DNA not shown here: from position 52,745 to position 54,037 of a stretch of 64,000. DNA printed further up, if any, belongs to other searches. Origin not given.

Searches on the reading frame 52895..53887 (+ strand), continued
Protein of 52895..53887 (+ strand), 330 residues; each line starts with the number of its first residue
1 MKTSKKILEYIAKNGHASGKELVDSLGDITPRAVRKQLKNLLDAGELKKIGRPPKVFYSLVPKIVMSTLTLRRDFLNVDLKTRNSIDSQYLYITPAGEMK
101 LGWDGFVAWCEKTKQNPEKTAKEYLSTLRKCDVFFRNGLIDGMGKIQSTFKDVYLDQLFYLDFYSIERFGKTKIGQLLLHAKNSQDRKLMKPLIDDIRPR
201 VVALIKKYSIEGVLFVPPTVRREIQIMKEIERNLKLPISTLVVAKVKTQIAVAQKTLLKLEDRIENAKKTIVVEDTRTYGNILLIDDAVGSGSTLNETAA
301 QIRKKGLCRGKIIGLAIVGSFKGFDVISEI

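Call 75: search_solved_structures(query=A2, max_evalue=1, show_alignments=2)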
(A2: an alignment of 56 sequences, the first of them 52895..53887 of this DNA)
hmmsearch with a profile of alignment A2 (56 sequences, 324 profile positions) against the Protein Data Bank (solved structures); distinct sequences matched with E-value up to 1: 23.
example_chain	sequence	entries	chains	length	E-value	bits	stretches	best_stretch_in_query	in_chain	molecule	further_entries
6txj_A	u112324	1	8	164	0.0057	19.2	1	68-120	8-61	Ferritin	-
6txk_A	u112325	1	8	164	0.0092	18.5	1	68-124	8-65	Ferritin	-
1vlg_A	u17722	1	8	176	0.0096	18.4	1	67-121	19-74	ferritin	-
7xa1_A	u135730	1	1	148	0.013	18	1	68-120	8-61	Ferritin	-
7xa2_A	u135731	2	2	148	0.013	18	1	68-121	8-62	Ferritin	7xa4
6txm_A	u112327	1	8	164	0.013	18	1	68-121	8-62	Ferritin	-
1z4a_A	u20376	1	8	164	0.013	18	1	68-120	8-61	ferritin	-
7xa0_A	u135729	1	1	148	0.013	18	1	68-121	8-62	Ferritin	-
7dl5_H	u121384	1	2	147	0.014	17.9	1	68-120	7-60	Ferritin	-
6txl_A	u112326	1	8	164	0.015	17.8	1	68-121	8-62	Ferritin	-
7dy8_H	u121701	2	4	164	0.016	17.7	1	68-121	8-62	Ferritin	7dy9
6txh_A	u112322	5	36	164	0.016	17.7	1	68-120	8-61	Ferritin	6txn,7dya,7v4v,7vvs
7dyb_H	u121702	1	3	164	0.016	17.7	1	68-121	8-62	Ferritin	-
6ls0_H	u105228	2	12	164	0.016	17.7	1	68-121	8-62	Ferritin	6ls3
6txi_A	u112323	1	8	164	0.017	17.6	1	68-120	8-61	Ferritin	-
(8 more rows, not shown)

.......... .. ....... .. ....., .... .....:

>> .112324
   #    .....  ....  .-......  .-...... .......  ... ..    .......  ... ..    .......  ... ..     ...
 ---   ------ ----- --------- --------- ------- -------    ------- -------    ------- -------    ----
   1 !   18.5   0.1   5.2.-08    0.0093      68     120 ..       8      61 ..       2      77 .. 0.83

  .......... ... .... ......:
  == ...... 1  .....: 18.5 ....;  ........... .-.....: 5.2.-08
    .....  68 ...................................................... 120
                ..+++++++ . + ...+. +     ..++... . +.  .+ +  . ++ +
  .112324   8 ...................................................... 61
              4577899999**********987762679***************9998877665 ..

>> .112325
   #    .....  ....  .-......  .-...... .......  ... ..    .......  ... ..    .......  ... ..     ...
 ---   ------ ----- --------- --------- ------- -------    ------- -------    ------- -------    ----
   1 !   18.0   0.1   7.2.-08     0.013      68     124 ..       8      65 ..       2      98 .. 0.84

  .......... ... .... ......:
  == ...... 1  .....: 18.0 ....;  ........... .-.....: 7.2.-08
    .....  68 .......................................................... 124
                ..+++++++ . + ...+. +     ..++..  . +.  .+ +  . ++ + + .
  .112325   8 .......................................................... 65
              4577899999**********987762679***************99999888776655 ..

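Call 82: list_cluster_members(proteins=[P0001, P0121])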
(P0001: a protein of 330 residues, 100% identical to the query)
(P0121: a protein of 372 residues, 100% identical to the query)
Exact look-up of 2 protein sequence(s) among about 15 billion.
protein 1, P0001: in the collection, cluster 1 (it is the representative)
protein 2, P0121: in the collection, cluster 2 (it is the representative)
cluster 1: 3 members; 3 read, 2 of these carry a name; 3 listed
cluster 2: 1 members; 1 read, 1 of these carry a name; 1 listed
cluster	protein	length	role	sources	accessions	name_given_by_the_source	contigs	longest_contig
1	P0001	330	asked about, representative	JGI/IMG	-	DNA-binding transcriptional ArsR family regulator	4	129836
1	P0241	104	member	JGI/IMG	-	predicted amidophosphoribosyltransferase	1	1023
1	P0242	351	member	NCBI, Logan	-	-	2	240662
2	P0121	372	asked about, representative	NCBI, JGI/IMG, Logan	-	hypothetical protein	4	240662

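Call 89: search_protein_representatives(alignment_id=A2)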
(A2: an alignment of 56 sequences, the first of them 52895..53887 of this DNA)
Query: 56 sequences, 324 profile positions. Proteins with E-value up to 0.001 (for the whole library): 1056; up to 1e-10: 574; up to 1e-30: 287. The best 150 are listed.
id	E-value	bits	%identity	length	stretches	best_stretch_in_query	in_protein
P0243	4.3e-140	483.0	-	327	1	2-324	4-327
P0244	6.7e-125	433.0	-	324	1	2-324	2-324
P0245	4.2e-120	417.3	-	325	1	2-324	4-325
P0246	6.0e-118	410.2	-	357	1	2-324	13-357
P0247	6.9e-116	403.4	-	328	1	2-324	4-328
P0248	7.8e-108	377.0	-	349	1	3-324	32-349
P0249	3.0e-105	368.5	-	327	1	2-324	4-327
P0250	3.4e-104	365.0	-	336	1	2-323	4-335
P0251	6.0e-104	364.2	-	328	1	4-324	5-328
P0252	1.1e-103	363.3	-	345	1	2-324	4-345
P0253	1.4e-102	359.7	-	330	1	2-324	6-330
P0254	6.5e-102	357.5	-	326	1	2-324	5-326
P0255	3.4e-101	355.1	-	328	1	2-324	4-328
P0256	6.0e-100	351.1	-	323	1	5-324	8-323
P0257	1.6e-99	349.7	-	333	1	3-324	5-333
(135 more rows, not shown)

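Call 95: search_dna_similar(query=window:52895-53887:+, collection=plasmids, mode=protein, max_evalue=0.001, max_rows=15)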
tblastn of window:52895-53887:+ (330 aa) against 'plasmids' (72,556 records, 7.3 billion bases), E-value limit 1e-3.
No match.

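Call 96: search_dna_similar(query=window:52895-53887:+, collection=phages, mode=protein, max_evalue=0.001, max_rows=15)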
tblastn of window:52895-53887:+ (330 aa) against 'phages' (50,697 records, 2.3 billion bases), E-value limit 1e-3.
No match.
